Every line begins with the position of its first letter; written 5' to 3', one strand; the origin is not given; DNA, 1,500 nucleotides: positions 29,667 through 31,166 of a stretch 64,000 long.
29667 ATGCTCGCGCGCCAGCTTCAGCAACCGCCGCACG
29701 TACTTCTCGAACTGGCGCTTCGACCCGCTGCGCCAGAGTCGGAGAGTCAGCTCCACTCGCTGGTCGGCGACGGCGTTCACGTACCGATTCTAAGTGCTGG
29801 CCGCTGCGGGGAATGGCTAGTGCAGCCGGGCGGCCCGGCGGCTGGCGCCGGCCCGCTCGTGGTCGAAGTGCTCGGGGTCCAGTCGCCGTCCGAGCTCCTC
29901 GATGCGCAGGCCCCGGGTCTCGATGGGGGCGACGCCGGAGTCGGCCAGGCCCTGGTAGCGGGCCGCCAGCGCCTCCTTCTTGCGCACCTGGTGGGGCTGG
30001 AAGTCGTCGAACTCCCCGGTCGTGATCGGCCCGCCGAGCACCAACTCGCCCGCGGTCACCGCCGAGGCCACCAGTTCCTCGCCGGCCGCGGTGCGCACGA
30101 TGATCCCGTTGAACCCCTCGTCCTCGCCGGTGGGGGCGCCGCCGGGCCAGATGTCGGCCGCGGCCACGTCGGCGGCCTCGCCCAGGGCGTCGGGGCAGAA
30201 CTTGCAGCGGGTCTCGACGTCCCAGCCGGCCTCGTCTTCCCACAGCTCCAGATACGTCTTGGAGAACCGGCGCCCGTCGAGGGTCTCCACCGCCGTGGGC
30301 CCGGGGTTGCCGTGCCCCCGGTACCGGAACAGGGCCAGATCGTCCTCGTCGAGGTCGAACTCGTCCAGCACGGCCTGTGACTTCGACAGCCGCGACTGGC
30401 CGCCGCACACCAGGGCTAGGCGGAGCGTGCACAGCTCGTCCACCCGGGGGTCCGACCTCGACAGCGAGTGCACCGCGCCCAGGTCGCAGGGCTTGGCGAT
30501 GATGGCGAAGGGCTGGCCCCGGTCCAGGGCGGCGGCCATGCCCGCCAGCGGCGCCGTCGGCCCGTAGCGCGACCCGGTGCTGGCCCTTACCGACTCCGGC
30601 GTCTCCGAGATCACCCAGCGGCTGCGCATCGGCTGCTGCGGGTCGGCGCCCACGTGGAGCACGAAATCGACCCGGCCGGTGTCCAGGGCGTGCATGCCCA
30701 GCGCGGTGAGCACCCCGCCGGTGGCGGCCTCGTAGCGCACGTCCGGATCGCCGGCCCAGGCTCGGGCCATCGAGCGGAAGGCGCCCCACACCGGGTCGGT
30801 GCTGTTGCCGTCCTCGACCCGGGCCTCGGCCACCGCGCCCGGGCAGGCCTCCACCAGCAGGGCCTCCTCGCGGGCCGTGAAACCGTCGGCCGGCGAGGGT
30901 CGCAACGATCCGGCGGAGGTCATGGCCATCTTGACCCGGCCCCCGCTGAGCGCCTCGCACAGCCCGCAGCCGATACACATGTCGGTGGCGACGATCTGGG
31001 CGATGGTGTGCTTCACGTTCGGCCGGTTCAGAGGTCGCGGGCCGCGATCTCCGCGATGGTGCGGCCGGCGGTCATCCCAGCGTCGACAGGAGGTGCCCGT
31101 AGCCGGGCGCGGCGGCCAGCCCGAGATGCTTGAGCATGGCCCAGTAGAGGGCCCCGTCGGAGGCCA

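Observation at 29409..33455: Candidate F420-driven multicomponent oxygenase: FrhB-like protein + Fer2 ferredoxin + Rieske ferredoxin + heme-oxygenase-fold (PqqC/TenA-like) protein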

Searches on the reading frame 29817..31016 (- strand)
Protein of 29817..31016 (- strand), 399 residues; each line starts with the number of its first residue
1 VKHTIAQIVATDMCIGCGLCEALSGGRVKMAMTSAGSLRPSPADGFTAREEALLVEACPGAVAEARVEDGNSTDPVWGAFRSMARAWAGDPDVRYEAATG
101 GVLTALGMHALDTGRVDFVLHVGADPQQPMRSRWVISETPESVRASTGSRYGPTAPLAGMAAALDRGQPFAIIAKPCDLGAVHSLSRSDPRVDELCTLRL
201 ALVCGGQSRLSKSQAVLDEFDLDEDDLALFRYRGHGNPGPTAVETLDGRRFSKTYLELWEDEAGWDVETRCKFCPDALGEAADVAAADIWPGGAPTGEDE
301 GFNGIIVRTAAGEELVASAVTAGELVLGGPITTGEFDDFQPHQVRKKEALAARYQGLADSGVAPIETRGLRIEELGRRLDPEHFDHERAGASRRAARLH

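Call 4: search_protein_families(library=pfam, proteins=[window:29817-31016:-], max_evalue=0.01)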
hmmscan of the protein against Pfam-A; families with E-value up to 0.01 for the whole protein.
window:29817-31016:- (399 aa): 2 families
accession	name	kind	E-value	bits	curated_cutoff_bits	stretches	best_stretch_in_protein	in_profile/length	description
PF04432.18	FrhB_FdhB_C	-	2.9e-22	79.6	23.3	1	170-327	4-144/150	Coenzyme F420 hydrogenase/dehydrogenase, beta subunit C terminus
PF04422.18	FrhB_FdhB_N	-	1.1e-18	67.5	22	1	83-158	1-74/78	Coenzyme F420 hydrogenase/dehydrogenase, beta subunit N-term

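Call 5: search_protein_families(library=ncbifam, proteins=[window:29817-31016:-], max_evalue=0.01)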
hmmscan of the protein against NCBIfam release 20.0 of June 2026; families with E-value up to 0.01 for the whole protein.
window:29817-31016:- (399 aa): 4 families
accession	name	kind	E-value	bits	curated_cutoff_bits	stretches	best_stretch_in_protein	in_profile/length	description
NF006807.0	PRK09325.1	subfamily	2.3e-14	53.1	269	2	77-185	4-113/283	coenzyme F420-reducing hydrogenase subunit beta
TIGR03289.1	frhB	equivalog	1.7e-10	40.5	331.5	2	78-184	2-109/275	coenzyme F420 hydrogenase subunit beta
NF006808.0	PRK09326.1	equivalog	2.8e-09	36.3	444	1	1-318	1-293/341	F420H2 dehydrogenase subunit F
NF040616.1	F420_dehyd_FpoF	exception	9e-08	31.5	475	1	4-317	3-291/337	F420H2 dehydrogenase subunit FpoF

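Call 11: search_solved_structures(query=window:29817-31016:-, max_evalue=0.01, show_alignments=2)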
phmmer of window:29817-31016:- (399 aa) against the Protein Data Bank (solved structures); distinct sequences matched with E-value up to 0.01: 11.
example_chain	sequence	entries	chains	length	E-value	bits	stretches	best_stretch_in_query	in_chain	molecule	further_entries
8riu_B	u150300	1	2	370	5.3e-15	58.8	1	74-332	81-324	Coenzyme F420 hydrogenase/dehydrogenase, beta subunit C terminus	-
7bkb_E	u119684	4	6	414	8.1e-11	45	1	82-326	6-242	Formate dehydrogenase, beta subunit (F420)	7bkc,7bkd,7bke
8rvu_E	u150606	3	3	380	5.3e-09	39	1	86-325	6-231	Formate dehydrogenase, beta subunit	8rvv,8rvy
9t1s_M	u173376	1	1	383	2.9e-08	36.6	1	85-325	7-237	formate dehydrogenase (coenzyme F420)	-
3zfs_C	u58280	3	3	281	2.1e-07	33.8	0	76-182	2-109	F420-REDUCING HYDROGENASE, SUBUNIT BETA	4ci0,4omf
9r51_B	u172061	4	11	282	3.8e-07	32.9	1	77-187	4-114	F420-reducing [NiFe]-hydrogenase from Methanothermococcus thermolithotrophicus subunit bet | F420-reducing [NiFe]-hydrogenase from Methanothermococcus thermolit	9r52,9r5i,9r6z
6qii_B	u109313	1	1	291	8.9e-07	31.7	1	74-160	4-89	Coenzyme F420 hydrogenase subunit beta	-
6qgr_B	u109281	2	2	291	9e-07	31.7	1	74-160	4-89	Coenzyme F420 hydrogenase subunit beta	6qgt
7np8_A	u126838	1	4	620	0.00016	24.3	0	92-185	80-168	Coenzyme F420-dependent sulfite reductase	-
8rja_E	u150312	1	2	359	0.00037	23.1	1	98-320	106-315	Coenzyme F420 hydrogenase/dehydrogenase, beta subunit C terminus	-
7npa_A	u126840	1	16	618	0.0021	20.6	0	50-185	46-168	Coenzyme F420-dependent sulfite reductase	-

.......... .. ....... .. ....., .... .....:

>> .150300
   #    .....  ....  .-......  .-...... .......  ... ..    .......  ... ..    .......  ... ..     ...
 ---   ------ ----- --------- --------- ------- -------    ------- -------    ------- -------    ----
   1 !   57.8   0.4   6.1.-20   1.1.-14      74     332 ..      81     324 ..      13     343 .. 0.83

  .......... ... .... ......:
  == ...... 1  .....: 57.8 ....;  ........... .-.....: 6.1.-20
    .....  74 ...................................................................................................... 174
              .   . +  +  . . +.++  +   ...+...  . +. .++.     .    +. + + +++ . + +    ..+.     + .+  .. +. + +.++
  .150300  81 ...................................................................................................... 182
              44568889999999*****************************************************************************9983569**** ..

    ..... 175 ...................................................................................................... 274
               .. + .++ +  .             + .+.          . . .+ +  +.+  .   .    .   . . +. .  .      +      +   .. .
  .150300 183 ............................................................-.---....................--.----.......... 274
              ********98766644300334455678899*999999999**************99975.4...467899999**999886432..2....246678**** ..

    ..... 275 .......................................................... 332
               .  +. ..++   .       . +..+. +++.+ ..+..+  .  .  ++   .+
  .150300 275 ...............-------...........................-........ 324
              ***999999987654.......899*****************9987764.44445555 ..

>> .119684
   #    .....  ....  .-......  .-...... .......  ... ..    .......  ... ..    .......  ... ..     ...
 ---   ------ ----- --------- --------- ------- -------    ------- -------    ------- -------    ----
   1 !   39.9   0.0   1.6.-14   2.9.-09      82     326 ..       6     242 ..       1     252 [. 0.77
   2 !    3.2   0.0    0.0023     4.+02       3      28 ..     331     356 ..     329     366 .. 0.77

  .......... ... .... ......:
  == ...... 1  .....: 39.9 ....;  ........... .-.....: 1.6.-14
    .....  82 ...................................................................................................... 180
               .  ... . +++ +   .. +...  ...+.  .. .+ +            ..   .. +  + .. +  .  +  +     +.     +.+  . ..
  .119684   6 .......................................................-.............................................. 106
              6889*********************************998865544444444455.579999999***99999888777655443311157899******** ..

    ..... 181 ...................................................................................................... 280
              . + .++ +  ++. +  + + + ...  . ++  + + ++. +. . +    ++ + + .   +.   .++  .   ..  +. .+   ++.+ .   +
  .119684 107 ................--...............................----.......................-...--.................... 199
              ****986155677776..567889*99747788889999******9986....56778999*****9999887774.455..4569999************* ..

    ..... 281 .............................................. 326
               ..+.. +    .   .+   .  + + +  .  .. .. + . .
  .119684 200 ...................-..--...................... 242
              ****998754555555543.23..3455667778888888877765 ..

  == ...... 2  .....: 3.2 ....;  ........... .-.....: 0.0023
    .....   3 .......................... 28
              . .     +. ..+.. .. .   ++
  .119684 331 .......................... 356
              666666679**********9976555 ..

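Call 21: find_homologous_proteins(query=window:29817-31016:-, max_evalue=0.00001)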
Query window:29817-31016:- (399 aa): 1853 proteins with E <= 0.00001 among 8000 candidates; the best 120 are listed.
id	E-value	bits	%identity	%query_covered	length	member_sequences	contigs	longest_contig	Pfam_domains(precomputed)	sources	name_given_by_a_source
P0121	9.1e-257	870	96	100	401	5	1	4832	PF04432.19,PF04422.19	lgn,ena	-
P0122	3.2e-239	812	90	99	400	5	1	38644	PF04432.19,PF04422.19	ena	-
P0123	9.1e-233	791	88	97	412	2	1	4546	PF04432.19,PF04422.19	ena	-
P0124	9.1e-231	784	87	100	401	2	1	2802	PF04432.19,PF04422.19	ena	-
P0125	1.9e-230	783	87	97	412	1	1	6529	PF04432.19,PF04422.19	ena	-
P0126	2.2e-230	783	87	100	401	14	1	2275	PF04432.19,PF04422.19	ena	-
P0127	2.8e-227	773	87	96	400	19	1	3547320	PF04432.19,PF04422.19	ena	-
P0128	1.4e-226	770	86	96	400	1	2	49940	PF04432.19,PF04422.19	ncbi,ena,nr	ncbi:MAG: hypothetical protein F4011_11975 [Acidimicrobiaceae bacterium]|nr:hypothetical protein [Ac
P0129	2.5e-226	770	86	96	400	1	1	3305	PF04432.19,PF04422.19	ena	-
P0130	2.6e-226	770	86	96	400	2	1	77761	PF04432.19,PF04422.19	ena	-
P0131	3.4e-226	769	85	100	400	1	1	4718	PF04432.19,PF04422.19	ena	-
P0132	5.3e-226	768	85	97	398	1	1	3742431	PF04432.19,PF04422.19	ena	-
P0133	6.6e-226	768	86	99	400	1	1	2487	PF04432.19,PF04422.19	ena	-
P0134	9.1e-226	768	87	96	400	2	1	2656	PF04432.19,PF04422.19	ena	-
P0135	2.3e-225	766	85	100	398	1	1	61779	PF04432.19,PF04422.19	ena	-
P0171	7.8e-216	735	82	97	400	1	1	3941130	PF04432.19,PF04422.19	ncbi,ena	-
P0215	5.9e-178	610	68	98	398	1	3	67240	PF04432.19,PF04422.19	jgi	jgi:coenzyme F420 hydrogenase subunit beta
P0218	1.0e-176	606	67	98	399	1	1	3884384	PF04432.19,PF04422.19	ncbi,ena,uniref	ncbi:Coenzyme F420 hydrogenase/dehydrogenase, beta subunit C-terminal domain [Candidatus Poriferisoc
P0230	1.0e-172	593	68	94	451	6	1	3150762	PF04432.19,PF04422.19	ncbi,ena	-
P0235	2.6e-172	592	68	99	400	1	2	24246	PF04432.19,PF04422.19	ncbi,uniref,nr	ncbi:MAG: Coenzyme F420 hydrogenase/dehydrogenase, beta subunit C-terminal domain [Ilumatobacter sp.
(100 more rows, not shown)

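Call 22: find_encoding_contigs(protein=P0235, flank=8000, max_places=2)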
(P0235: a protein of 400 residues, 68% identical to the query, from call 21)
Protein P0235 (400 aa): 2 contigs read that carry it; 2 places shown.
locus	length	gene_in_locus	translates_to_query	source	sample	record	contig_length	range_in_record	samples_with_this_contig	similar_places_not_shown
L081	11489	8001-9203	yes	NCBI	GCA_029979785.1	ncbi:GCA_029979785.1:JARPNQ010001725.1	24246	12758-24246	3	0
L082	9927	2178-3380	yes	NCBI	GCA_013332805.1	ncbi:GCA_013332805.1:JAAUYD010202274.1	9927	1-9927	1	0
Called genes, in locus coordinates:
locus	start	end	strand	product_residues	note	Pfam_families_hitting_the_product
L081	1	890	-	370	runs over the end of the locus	PF00155:Aminotran_1_2, PF00266:Aminotran_5 (weak)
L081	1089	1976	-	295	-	PF01418:HTH_6, PF01380:SIS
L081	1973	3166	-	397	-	PF00557:Peptidase_M24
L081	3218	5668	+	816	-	PF01266:DAO, PF01571:GCV_T, PF08669:GCV_T_C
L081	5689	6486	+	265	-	PF17645:Amdase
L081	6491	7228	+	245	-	PF19798:Sulfotransfer_5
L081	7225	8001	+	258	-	PF17645:Amdase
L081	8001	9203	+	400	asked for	PF04422:FrhB_FdhB_N, PF04432:FrhB_FdhB_C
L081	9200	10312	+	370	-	PF02746:MR_MLE_N, PF13378:MR_MLE_C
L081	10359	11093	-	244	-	PF00293:NUDIX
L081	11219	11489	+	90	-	?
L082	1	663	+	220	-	?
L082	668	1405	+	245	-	PF19798:Sulfotransfer_5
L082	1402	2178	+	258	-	PF17645:Amdase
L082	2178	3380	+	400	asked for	PF04422:FrhB_FdhB_N, PF04432:FrhB_FdhB_C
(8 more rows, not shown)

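Call 23: find_encoding_contigs(protein=P0218, flank=8000, max_places=2)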
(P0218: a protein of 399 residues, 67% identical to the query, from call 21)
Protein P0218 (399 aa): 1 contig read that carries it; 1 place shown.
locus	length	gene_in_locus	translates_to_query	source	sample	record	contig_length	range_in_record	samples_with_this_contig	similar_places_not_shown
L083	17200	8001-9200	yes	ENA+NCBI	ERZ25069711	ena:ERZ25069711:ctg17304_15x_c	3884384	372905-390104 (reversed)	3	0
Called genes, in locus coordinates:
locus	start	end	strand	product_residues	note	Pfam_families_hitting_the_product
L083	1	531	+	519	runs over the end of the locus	PF00082:Peptidase_S8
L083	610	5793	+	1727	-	PF00082:Peptidase_S8, PF01483:P_proprotein, PF03160:Calx-beta (weak)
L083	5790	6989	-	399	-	PF04909:Amidohydro_2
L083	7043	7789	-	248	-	PF00106:adh_short, PF13561:adh_short_C2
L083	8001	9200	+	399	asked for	PF04422:FrhB_FdhB_N, PF04432:FrhB_FdhB_C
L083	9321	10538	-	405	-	PF02515:CoA_transf_3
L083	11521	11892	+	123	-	-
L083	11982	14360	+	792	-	PF00933:Glyco_hydro_3, PF01915:Glyco_hydro_3_C, PF14310:Fn3-like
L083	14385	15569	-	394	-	PF01571:GCV_T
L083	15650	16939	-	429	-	PF04909:Amidohydro_2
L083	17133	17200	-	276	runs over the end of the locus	PF00459:Inositol_P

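Call 24: find_encoding_contigs(protein=P0215, flank=8000, max_places=2)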
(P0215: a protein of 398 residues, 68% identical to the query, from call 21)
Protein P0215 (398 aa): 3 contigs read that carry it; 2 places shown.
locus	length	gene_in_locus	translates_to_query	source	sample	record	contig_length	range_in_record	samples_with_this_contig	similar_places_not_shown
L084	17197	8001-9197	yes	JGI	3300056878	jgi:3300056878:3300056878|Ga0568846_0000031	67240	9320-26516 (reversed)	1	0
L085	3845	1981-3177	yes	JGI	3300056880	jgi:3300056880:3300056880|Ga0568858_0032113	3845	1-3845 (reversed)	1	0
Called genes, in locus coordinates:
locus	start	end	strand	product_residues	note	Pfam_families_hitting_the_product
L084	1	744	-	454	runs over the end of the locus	PF03972:MmgE_PrpD_N, PF19305:MmgE_PrpD_C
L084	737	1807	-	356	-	PF00355:Rieske, PF00848:Ring_hydroxyl_A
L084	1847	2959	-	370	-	PF00155:Aminotran_1_2, PF04864:Alliinase_C (weak)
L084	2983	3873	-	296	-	PF01418:HTH_6, PF13580:SIS_2 (faint), PF01380:SIS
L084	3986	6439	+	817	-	PF01266:DAO, PF13738:Pyr_redox_3 (faint), PF01571:GCV_T, PF08669:GCV_T_C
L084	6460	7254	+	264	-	PF17645:Amdase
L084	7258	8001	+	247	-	PF19798:Sulfotransfer_5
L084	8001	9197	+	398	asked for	PF04422:FrhB_FdhB_N, PF04432:FrhB_FdhB_C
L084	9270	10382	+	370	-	PF02746:MR_MLE_N, PF13378:MR_MLE_C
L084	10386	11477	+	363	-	PF08240:ADH_N, PF00107:ADH_zinc_N, PF13602:ADH_zinc_N_2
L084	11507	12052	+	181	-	-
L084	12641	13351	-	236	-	-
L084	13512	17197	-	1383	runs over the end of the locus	PF00486:Trans_reg_C, PF03704:BTAD, PF20703:nSTAND1, PF13191:AAA_16 (weak), PF02608:Bmp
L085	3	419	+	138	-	?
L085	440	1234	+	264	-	PF17645:Amdase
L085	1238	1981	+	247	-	PF19798:Sulfotransfer_5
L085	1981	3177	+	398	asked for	PF04422:FrhB_FdhB_N, PF04432:FrhB_FdhB_C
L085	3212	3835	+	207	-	PF02746:MR_MLE_N, PF13378:MR_MLE_C (weak)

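Call 37: search_dna_similar(query=window:29817-31016:-, collection=plasmids, mode=protein, max_evalue=1e-10, max_rows=30)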
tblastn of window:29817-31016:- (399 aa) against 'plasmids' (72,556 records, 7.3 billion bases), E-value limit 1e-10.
Records with a match: 89; places in all: 89; records where one place covers at least 80% of the query: 86.
Best place of each record, by identity: <60% 89.
By first word of the organism name: Sinorhizobium 65; Rhizobium 6; Paracoccus 4; Dinoroseobacter 3; Ensifer 3; Alloyangia 2; Pseudomonas 1; Haematobacter 1; Pontibrevibacter 1; Loktanella 1; and 2 more.
By predicted mobility (MOB-suite, as given by PLSDB): mobilizable 57; non-mobilizable 28; conjugative 4.
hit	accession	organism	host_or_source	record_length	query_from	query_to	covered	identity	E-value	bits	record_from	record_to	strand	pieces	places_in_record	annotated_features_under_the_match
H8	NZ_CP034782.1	Pseudomonas sp. MPC6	-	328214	3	361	90%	47.9%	4e-96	321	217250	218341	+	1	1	Coenzyme F420 hydrogenase/dehydrogenase, beta subunit C-terminal ...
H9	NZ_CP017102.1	Rhizobium gallicum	Phaseolus vulgaris,Whole ...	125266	8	361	89%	41.6%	3e-64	229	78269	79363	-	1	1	Coenzyme F420 hydrogenase/dehydrogenase, beta subunit C-terminal ...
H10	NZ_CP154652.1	Alloyangia pacifica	-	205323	4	357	89%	36.0%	3e-48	183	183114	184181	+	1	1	Coenzyme F420 hydrogenase/dehydrogenase, beta subunit C-terminal ...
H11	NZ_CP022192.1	Alloyangia pacifica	cell culture,oil-contaminated sediment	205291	4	357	89%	35.5%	4e-47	179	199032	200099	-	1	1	Coenzyme F420 hydrogenase/dehydrogenase, beta subunit C-terminal ...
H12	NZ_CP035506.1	Haematobacter massiliensis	single cell,human skin swab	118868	26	343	80%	37.0%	4e-42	165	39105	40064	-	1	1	Coenzyme F420 hydrogenase/dehydrogenase, beta subunit C-terminal ...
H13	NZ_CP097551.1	Dinoroseobacter shibae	Alexandrium ostenfeldii,pure culture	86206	5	325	80%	36.6%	6e-41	162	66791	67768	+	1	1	Coenzyme F420 hydrogenase/dehydrogenase, beta subunit C-terminal ...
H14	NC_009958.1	Dinoroseobacter shibae DFL 12 = DSM 16493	-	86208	5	325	80%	36.6%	6e-41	162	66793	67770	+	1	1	Coenzyme F420 hydrogenase/dehydrogenase, beta subunit C-terminal ...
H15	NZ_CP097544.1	Dinoroseobacter shibae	Prorocentrum lima,pure culture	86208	5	325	80%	36.6%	6e-41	162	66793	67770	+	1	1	Coenzyme F420 hydrogenase/dehydrogenase, beta subunit C-terminal ...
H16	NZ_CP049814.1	Pontibrevibacter nitratireducens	-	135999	4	353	88%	33.2%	3e-33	139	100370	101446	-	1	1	Coenzyme F420 hydrogenase/dehydrogenase, beta subunit C-terminal ...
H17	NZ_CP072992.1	Loktanella salsilacus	-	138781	26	325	75%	34.8%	7e-37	150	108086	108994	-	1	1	Coenzyme F420 hydrogenase/dehydrogenase, beta subunit C-terminal ...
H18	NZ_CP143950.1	Parabacteroides distasonis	Homo sapiens,cell culture,fecal sample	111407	1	354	89%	28.9%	9e-34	140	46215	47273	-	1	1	Coenzyme F420 hydrogenase/dehydrogenase, beta subunit C-terminal ... | polysaccharide pyruvyl transferase family protein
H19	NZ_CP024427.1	Paracoccus yeei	Homo sapiens,single cell,skin swab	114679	6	327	81%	31.1%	6e-17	91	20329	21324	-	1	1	Coenzyme F420 hydrogenase/dehydrogenase, beta subunit C-terminal ...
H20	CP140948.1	Sinorhizobium meliloti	Medicago lupulina,whole organism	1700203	7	364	90%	27.9%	6e-18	94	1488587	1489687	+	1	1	Coenzyme F420 hydrogenase/dehydrogenase, beta subunit C-terminal ...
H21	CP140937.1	Sinorhizobium meliloti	Medicago lupulina,whole organism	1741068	7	364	90%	27.9%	6e-18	94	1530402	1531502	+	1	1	Coenzyme F420 hydrogenase/dehydrogenase, beta subunit C-terminal ...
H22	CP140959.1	Sinorhizobium meliloti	Medicago lupulina,whole organism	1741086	7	364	90%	27.9%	6e-18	94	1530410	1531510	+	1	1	Coenzyme F420 hydrogenase/dehydrogenase, beta subunit C-terminal ...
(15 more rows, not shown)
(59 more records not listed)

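Call 38: get_annotated_region(hit=H8, flank=8000)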
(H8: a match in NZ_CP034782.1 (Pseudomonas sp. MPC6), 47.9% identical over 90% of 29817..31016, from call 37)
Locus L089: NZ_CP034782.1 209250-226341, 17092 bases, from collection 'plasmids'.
description: Pseudomonas sp. MPC6 plasmid pMPC6-328K, complete sequence
organism: Pseudomonas sp. MPC6 (NCBI taxid 2498848)
taxonomy: Bacteria; Pseudomonadota; Gammaproteobacteria; Pseudomonadales; Pseudomonadaceae; Pseudomonas; Pseudomonas sp. MPC6
host: -; source: -; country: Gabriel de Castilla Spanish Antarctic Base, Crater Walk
typing (MOB-suite, as given by PLSDB): conjugative; relaxase MOBP; mating-pair formation MPF_I
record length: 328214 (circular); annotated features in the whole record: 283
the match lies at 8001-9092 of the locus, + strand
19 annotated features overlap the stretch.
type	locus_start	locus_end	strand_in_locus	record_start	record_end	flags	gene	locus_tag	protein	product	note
CDS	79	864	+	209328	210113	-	-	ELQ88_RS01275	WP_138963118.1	transporter substrate-binding domain-containing protein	-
CDS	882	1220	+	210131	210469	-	-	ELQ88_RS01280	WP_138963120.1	hypothetical protein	-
CDS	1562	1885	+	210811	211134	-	-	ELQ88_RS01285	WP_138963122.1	transposase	GO:0006313 - DNA transposition [Evidence IEA]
CDS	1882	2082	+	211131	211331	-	tnpB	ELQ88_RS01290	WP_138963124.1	IS66 family insertion sequence element accessory protein TnpB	-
CDS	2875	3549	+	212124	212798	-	-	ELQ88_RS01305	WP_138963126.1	GntR family transcriptional regulator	-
CDS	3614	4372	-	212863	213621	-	-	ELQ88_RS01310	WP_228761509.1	hypothetical protein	-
CDS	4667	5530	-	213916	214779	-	-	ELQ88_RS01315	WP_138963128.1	LysR family transcriptional regulator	GO:0006355 - regulation of DNA-templated transcription [Evidence IEA]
CDS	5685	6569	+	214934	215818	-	-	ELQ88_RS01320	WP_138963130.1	hypothetical protein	-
CDS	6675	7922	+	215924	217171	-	-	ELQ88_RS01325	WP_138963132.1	Xaa-Pro peptidase family protein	GO:0006508 - proteolysis [Evidence IEA]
CDS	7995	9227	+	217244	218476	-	-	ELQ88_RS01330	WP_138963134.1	Coenzyme F420 hydrogenase/dehydrogenase, beta subunit C-terminal domain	-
CDS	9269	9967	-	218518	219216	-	-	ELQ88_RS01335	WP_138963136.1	SDR family NAD(P)-dependent oxidoreductase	-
CDS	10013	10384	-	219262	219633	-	-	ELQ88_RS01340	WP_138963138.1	tautomerase family protein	GO:0008152 - metabolic process [Evidence IEA]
CDS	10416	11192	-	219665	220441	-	-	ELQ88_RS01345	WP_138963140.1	glucose 1-dehydrogenase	-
CDS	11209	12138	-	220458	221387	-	-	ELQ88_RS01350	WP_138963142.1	glyoxylate/hydroxypyruvate reductase A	-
CDS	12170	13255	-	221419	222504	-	-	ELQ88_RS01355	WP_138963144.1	mandelate racemase/muconate lactonizing enzyme family protein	-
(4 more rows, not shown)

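Call 39: get_annotated_region(hit=H9, flank=8000)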
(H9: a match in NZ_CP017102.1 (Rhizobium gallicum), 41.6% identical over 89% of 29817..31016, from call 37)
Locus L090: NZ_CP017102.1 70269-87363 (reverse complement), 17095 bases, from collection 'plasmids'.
description: Rhizobium gallicum strain IE4872 plasmid pRgalIE4872a, complete sequence
organism: Rhizobium gallicum (NCBI taxid 56730)
taxonomy: Bacteria; Pseudomonadota; Alphaproteobacteria; Hyphomicrobiales; Rhizobiaceae; Rhizobium; Rhizobium gallicum
host: -; source: Phaseolus vulgaris,Whole organism,nodule from Agricultural field; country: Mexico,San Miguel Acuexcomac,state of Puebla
typing (MOB-suite, as given by PLSDB): conjugative; replicon rep_cluster_592; relaxase MOBQ; mating-pair formation MPF_T
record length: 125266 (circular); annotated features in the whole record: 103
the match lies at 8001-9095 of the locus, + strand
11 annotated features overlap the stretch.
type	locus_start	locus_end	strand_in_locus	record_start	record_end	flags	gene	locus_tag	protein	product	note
CDS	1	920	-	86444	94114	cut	-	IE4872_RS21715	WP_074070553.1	type I polyketide synthase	-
CDS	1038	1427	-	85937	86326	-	-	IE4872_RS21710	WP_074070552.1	ectoine synthase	GO:0019491 - ectoine biosynthetic process [Evidence IEA]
CDS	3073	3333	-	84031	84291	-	-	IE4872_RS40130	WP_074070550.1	hypothetical protein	-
CDS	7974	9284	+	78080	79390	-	-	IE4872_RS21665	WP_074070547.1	Coenzyme F420 hydrogenase/dehydrogenase, beta subunit C-terminal domain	-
CDS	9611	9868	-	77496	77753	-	-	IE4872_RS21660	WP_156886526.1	hypothetical protein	-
CDS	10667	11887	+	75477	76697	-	-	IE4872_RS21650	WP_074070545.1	acetyl-CoA carboxylase biotin carboxylase subunit family protein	-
CDS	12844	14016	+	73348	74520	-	-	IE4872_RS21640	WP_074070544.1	M20 aminoacylase family protein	-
CDS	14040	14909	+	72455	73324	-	-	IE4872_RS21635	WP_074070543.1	transporter substrate-binding domain-containing protein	-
CDS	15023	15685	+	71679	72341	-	ehuC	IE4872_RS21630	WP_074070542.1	ectoine/hydroxyectoine ABC transporter permease subunit EhuC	GO:0051470 - ectoine transport [Evidence IEA]; GO:0033308 - hydroxyectoine transport [Evidence IEA]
CDS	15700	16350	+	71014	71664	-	ehuD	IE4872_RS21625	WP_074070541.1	ectoine/hydroxyectoine ABC transporter permease subunit EhuD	GO:0051470 - ectoine transport [Evidence IEA]; GO:0033308 - hydroxyectoine transport [Evidence IEA]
CDS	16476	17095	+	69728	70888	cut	-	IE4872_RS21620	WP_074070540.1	Xaa-Pro peptidase family protein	GO:0006508 - proteolysis [Evidence IEA]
